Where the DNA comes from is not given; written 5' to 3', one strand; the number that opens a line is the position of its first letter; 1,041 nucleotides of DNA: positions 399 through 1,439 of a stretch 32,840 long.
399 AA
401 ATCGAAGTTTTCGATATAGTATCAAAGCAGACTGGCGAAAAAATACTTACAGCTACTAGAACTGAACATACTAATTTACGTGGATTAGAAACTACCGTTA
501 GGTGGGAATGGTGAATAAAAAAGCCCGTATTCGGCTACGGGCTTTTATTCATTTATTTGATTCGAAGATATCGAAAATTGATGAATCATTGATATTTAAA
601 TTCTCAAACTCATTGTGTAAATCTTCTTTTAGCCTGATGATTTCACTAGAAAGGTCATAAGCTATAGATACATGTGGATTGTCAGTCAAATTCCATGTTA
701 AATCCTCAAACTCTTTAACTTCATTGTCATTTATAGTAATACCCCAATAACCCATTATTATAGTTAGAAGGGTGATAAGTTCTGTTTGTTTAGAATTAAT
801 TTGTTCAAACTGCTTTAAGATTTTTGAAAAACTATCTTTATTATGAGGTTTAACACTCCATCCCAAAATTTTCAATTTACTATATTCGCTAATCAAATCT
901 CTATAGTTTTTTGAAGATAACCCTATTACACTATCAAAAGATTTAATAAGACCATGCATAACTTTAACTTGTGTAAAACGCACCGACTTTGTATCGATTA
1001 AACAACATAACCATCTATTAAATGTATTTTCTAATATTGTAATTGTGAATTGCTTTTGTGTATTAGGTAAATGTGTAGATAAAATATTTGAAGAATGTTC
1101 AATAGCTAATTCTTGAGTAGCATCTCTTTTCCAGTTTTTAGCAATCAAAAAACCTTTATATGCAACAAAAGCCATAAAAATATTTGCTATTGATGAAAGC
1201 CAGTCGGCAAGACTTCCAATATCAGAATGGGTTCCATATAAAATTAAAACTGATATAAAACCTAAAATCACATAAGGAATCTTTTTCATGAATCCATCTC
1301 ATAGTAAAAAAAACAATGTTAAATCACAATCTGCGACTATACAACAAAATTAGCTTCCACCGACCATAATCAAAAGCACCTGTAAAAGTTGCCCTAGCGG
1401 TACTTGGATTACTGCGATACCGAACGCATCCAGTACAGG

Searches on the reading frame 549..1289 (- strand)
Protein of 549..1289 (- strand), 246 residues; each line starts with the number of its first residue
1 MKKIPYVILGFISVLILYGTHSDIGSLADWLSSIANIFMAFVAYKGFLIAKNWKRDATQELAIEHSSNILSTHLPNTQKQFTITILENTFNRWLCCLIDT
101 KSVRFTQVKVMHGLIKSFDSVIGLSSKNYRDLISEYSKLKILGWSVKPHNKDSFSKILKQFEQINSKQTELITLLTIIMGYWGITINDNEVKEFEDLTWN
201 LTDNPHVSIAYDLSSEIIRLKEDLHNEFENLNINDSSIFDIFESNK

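Call 7: search_protein_families(library=phrogs, proteins=[window:549-1289:-], max_evalue=0.001)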
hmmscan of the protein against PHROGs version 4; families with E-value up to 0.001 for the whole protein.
window:549-1289:- (246 aa): 0 families

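Call 16: find_encoding_contigs(protein=window:549-1289:-, flank=10000, max_places=8)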
Protein window:549-1289:- (246 aa): 23 contigs read that carry it; 8 places shown.
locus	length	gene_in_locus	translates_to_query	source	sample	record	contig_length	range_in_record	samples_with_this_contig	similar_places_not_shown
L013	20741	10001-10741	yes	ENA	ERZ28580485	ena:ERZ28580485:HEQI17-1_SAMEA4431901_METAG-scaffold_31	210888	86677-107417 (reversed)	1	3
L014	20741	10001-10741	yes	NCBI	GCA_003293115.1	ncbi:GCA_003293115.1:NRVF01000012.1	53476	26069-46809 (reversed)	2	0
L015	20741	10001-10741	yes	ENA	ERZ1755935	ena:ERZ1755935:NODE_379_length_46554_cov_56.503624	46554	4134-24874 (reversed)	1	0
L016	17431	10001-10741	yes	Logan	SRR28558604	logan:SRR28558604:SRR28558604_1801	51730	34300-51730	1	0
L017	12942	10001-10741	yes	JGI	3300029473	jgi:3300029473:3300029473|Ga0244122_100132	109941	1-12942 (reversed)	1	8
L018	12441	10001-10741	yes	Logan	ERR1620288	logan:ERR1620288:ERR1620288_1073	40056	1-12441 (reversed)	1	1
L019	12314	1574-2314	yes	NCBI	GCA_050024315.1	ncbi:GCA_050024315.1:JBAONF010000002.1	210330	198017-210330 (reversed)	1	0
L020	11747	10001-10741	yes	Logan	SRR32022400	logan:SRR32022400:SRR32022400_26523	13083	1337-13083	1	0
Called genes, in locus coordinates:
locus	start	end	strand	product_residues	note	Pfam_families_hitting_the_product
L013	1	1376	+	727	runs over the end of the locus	-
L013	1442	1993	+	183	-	PF21430:DTP-pb9_B-dom (weak)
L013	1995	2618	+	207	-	-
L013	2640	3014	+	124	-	PF22262:DUF6950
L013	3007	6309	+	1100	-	PF00041:fn3, PF09327:Phage_Tail_Tip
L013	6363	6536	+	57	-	-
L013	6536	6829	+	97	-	-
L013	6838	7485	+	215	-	PF28254:DUF8377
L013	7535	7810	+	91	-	-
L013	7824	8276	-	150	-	PF00959:Phage_lysozyme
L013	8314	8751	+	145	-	PF19835:SegE_GIY-YIG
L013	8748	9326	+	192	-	-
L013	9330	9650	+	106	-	-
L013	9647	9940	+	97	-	-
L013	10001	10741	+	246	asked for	-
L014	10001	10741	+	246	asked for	-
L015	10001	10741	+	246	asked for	-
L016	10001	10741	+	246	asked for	-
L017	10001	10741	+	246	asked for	-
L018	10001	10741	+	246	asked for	-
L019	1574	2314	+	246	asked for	-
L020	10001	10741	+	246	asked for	-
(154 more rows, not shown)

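Call 83: search_protein_families(library=padloc, proteins=[window:549-1289:-], max_evalue=0.001)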
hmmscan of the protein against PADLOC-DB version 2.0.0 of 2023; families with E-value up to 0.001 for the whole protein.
window:549-1289:- (246 aa): 0 families
